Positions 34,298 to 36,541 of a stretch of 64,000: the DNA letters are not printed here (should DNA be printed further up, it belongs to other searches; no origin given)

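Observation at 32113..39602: Seven-gene tightly coupled operon: coiled-coil TelA/PspA-like protein, two orphans, classic AAA+ ATPase, embedded Mrr nuclease and two small membrane proteins; candidate undescribed stress or defence system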

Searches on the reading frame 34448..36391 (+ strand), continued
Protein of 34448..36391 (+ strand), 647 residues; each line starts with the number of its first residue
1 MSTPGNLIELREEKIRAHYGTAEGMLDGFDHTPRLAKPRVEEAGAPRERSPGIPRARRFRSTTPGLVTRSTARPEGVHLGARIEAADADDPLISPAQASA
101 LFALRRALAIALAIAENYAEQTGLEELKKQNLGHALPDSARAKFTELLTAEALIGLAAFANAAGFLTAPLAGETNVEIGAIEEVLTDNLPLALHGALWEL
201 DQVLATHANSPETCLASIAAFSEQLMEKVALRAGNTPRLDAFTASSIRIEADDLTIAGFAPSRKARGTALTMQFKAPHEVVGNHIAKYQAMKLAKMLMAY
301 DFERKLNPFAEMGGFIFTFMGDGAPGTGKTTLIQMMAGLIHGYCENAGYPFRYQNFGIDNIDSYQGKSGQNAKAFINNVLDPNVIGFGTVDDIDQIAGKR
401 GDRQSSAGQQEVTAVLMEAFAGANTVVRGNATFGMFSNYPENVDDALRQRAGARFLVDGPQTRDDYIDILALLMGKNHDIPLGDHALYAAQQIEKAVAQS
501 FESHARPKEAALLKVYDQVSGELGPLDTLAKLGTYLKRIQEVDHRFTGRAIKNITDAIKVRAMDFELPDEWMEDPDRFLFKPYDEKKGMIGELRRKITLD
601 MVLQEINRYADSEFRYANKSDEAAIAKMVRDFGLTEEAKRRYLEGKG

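Call 93: search_protein_families(library=pfam, proteins=[L003:2270-3442:+, L010:3863-4663:+, L018:10117-10962:+, L023:10041-10946:+, L030:10384-11208:+, L034:10081-10980:+, L036:10281-11150:+, L051:10057-10974:+, L057:10032-10751:+, L073:10512-11372:+], max_evalue=0.1)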
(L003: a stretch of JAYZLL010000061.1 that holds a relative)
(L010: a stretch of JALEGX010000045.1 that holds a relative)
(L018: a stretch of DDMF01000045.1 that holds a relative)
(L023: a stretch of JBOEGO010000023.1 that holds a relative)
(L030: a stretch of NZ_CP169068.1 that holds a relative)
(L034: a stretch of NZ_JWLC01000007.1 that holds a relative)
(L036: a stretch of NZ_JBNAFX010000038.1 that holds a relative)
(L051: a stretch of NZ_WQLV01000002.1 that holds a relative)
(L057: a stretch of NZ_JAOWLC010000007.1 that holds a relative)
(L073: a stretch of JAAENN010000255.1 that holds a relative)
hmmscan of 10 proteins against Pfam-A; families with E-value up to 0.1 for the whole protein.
L003:2270-3442:+ (391 aa): 0 families

L010:3863-4663:+ (267 aa): 1 family
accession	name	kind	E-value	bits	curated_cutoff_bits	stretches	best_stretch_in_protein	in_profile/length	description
PF20573.4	DUF6782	-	0.053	13.2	27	1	97-165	112-179/241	Putative metallopeptidase family (DUF6782)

L018:10117-10962:+ (282 aa): 0 families

L023:10041-10946:+ (302 aa): 0 families

L030:10384-11208:+ (275 aa): 1 family
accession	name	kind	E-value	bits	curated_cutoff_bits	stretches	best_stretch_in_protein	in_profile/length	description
PF17236.8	SU10_MCP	-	0.05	13.5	24.1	1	95-233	57-173/292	SU10 major capsid protein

L034:10081-10980:+ (300 aa): 1 family
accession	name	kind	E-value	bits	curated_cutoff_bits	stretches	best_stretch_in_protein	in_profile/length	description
PF01531.22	Glyco_transf_11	-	0.035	13.8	23.9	1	230-274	114-158/298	Glycosyl transferase family 11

L036:10281-11150:+ (290 aa): 3 families
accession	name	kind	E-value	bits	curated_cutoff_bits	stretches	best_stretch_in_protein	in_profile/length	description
PF12693.12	GspL_C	-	0.033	14.5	29.6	0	72-122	12-59/158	GspL periplasmic domain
PF10197.14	Cir_N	-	0.096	13.4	22.6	1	113-136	7-30/37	N-terminal domain of CBF1 interacting co-repressor CIR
PF07105.16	DUF1367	-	0.099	12.8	25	0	199-283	45-130/198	Protein of unknown function (DUF1367)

L051:10057-10974:+ (306 aa): 1 family
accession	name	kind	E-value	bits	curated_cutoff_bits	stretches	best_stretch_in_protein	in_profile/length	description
PF00759.25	Glyco_hydro_9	-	0.019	14.7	27.7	1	111-167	133-190/444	Glycosyl hydrolase family 9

L057:10032-10751:+ (240 aa): 4 families
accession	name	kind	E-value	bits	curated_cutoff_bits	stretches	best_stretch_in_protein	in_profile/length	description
PF04614.17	Pex19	-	0.0038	17.4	22.2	1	68-216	8-136/249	Pex19 protein family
PF15927.10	Casc1_N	-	0.011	15.8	28.2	1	59-175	2-114/201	Cancer susceptibility candidate 1 N-terminus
PF05812.17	Herpes_BLRF2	-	0.033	14.8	25.8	0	89-133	58-101/119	Herpesvirus BLRF2 protein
PF14015.11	DUF4231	-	0.08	13.8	24.7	0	35-75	41-82/103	Protein of unknown function (DUF4231)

L073:10512-11372:+ (287 aa): 0 families
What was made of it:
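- Tried and rejected: Family A has no Pfam match (call 93).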
